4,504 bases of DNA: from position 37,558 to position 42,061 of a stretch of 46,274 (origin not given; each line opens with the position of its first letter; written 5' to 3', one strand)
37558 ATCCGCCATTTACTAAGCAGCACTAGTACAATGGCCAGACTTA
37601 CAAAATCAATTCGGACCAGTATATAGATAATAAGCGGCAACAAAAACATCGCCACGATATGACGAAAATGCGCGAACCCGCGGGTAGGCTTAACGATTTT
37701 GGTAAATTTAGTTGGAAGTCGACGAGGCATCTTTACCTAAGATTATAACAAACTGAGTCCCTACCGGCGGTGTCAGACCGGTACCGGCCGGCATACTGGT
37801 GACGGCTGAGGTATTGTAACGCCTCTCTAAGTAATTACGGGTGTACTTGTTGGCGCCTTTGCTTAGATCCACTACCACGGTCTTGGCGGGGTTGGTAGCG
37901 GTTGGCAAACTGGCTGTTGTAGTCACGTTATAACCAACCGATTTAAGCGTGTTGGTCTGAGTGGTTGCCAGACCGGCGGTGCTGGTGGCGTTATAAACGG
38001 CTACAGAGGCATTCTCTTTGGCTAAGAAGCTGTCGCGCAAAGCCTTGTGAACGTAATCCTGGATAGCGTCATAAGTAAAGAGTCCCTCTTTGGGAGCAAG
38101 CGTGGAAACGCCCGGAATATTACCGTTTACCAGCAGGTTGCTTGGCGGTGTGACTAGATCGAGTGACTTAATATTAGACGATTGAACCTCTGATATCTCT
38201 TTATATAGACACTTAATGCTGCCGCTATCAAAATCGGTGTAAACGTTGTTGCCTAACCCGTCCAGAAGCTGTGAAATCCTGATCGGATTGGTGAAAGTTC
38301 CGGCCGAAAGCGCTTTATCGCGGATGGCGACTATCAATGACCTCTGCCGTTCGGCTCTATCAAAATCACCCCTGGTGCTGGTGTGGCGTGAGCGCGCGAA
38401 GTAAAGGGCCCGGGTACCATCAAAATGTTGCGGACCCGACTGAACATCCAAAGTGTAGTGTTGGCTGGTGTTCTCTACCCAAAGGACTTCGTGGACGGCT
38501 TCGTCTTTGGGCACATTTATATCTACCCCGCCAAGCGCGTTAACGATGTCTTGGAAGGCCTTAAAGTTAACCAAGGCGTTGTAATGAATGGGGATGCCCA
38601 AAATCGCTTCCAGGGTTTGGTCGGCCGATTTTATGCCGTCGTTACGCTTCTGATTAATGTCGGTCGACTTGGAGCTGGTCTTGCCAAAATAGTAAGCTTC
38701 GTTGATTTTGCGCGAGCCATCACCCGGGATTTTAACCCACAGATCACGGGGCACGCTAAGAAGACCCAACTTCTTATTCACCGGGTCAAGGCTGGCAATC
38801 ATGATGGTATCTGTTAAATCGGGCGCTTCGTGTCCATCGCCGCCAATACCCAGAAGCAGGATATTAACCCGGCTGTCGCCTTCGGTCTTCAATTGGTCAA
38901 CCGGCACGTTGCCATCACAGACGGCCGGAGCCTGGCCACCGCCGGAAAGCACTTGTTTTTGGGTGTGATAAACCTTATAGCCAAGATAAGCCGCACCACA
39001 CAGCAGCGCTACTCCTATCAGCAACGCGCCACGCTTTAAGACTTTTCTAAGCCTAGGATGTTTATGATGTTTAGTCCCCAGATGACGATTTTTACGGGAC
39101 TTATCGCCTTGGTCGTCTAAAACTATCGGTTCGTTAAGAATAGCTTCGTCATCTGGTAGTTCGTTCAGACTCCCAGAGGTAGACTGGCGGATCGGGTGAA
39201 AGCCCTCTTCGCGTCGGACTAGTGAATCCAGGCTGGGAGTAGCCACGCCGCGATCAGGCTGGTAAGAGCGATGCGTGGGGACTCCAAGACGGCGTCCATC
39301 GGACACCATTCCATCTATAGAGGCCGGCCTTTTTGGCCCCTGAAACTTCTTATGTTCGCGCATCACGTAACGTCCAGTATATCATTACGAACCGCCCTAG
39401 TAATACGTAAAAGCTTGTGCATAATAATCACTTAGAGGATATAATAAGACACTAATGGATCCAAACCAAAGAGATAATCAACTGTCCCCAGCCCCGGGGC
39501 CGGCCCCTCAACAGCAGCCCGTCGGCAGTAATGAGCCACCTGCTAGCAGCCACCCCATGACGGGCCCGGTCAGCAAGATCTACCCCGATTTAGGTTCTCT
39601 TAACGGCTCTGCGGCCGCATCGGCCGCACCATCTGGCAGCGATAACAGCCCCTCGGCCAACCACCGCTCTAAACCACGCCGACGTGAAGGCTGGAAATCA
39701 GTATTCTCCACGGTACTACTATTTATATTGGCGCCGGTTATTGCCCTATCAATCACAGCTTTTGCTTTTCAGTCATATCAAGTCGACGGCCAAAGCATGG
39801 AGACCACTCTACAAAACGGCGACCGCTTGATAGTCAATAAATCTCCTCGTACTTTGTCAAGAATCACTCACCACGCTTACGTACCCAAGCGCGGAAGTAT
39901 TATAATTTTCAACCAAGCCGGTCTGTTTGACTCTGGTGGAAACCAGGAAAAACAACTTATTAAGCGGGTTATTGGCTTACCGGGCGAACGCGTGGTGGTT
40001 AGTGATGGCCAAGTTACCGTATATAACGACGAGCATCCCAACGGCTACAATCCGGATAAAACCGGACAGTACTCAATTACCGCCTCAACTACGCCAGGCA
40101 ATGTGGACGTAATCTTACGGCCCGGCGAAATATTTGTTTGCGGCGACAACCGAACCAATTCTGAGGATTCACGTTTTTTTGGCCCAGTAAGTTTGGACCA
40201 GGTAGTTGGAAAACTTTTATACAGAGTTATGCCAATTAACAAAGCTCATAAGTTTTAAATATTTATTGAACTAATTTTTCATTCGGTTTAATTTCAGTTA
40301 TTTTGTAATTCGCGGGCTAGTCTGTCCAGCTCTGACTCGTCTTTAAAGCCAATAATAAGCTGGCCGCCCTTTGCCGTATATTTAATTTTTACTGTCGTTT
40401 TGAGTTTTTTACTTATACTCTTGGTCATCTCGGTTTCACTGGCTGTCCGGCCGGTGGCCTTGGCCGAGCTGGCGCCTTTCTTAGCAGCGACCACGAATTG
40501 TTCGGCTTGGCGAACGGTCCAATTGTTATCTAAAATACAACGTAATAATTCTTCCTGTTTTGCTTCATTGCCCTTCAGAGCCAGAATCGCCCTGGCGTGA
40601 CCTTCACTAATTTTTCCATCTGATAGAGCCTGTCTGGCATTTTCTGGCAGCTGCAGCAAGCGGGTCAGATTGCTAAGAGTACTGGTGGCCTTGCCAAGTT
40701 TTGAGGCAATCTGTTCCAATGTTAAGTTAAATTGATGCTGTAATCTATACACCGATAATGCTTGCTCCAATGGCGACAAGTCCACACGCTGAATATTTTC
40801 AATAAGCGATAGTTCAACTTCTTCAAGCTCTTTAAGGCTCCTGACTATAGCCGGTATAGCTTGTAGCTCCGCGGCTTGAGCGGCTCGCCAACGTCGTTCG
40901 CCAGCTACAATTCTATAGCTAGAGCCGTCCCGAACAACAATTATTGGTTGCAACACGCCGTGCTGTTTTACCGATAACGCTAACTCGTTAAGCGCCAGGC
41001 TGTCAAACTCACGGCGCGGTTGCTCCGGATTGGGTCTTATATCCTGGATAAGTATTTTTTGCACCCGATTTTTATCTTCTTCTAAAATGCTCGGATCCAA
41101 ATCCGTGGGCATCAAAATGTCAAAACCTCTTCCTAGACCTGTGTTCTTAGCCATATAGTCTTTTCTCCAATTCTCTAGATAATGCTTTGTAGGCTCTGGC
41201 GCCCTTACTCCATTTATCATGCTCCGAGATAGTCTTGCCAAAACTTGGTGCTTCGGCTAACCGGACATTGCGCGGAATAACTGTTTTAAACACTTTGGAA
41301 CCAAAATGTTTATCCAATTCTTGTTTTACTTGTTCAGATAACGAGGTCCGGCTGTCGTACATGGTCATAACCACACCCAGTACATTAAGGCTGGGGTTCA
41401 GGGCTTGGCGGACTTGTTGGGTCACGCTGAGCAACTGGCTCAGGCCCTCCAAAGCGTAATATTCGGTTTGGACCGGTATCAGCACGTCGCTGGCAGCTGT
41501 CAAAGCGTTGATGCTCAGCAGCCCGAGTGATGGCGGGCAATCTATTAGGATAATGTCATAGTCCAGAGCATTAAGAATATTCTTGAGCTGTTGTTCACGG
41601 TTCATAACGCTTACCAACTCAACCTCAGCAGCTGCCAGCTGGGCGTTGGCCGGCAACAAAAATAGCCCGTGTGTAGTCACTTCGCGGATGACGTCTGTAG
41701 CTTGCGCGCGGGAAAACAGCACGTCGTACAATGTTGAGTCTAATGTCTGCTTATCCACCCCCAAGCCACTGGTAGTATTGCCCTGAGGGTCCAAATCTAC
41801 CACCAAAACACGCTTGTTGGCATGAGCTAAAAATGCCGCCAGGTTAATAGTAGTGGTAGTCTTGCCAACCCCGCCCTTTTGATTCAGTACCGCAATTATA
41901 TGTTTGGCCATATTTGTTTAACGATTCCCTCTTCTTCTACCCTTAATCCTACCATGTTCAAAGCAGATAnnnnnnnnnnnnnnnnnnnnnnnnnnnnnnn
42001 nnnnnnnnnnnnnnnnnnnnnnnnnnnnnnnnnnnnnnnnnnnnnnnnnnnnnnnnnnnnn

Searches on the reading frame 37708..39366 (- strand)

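Call 42: search_protein_families(library=pfam, proteins=[window:37708-39366:-])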
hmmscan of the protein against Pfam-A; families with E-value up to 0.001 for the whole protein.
window:37708-39366:- (552 aa): 2 families
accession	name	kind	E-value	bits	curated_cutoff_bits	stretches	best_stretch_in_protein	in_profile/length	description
PF03816.19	LytR_cpsA_psr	-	3.3e-35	121.9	24.6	1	185-352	2-148/150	LytR_cpsA_psr family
PF13399.11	LytR_C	-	8.7e-08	33.4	22.2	1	453-546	2-85/86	LytR cell envelope-related transcriptional attenuator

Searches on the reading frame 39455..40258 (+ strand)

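Call 42: search_protein_families(library=pfam, proteins=[window:39455-40258:+])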
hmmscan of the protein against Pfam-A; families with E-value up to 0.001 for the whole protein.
window:39455-40258:+ (267 aa): 1 family
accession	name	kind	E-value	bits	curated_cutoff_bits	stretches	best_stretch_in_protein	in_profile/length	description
PF10502.14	Peptidase_S26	-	1.9e-39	135.8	22.9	1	85-257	3-166/168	Signal peptidase, peptidase S26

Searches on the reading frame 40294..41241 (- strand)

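Call 42: search_protein_families(library=pfam, proteins=[window:40294-41241:-])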
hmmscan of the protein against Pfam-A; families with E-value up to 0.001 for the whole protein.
window:40294-41241:- (315 aa): 3 families
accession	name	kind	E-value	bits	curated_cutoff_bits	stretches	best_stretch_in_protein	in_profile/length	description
PF02195.25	ParB_N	-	1.1e-32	112.4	26.3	1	59-151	2-95/95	ParB N-terminal domain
PF17762.8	HTH_ParB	-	7.8e-29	100.3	22.6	1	154-254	2-101/102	ParB HTH domain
PF23552.2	ParB_C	-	6.7e-07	29.1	23.8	1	274-312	10-49/50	ParB dimerisation domain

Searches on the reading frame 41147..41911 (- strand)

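Call 75: search_protein_families(library=pfam, proteins=[window:41147-41911:-])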
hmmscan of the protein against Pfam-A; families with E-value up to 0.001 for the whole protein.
window:41147-41911:- (254 aa): 8 families
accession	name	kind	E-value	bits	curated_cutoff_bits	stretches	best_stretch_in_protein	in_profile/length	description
PF13614.12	AAA_31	-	2.2e-63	213.8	27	1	4-177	2-177/177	AAA domain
PF01656.29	CbiA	-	1.6e-31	109.3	25.4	1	6-228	1-125/125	CobQ/CobB/MinD/ParA nucleotide binding domain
PF10609.15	ParA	-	2.7e-14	53.6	27.1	1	3-244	3-241/246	NUBPL iron-transfer P-loop NTPase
PF00142.24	Fer4_NifH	-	9.8e-11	42.1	25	1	10-249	6-245/271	4Fe-4S iron sulfur cluster binding proteins, NifH/frxC family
PF09140.17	MipZ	-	3.5e-10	40.1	20.7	1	4-170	1-152/262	ATPase MipZ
PF02374.21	ArsA_ATPase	-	3.2e-08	33.6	24.3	1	9-45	6-42/305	Anion-transporting ATPase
PF06564.18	CBP_BcsQ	-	7.9e-08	32.5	21.3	1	5-149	3-147/234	Cellulose biosynthesis protein BcsQ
PF16575.11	CLP1_P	-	0.00069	19.9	26.6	0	14-44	4-34/188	mRNA cleavage and polyadenylation factor CLP1 P-loop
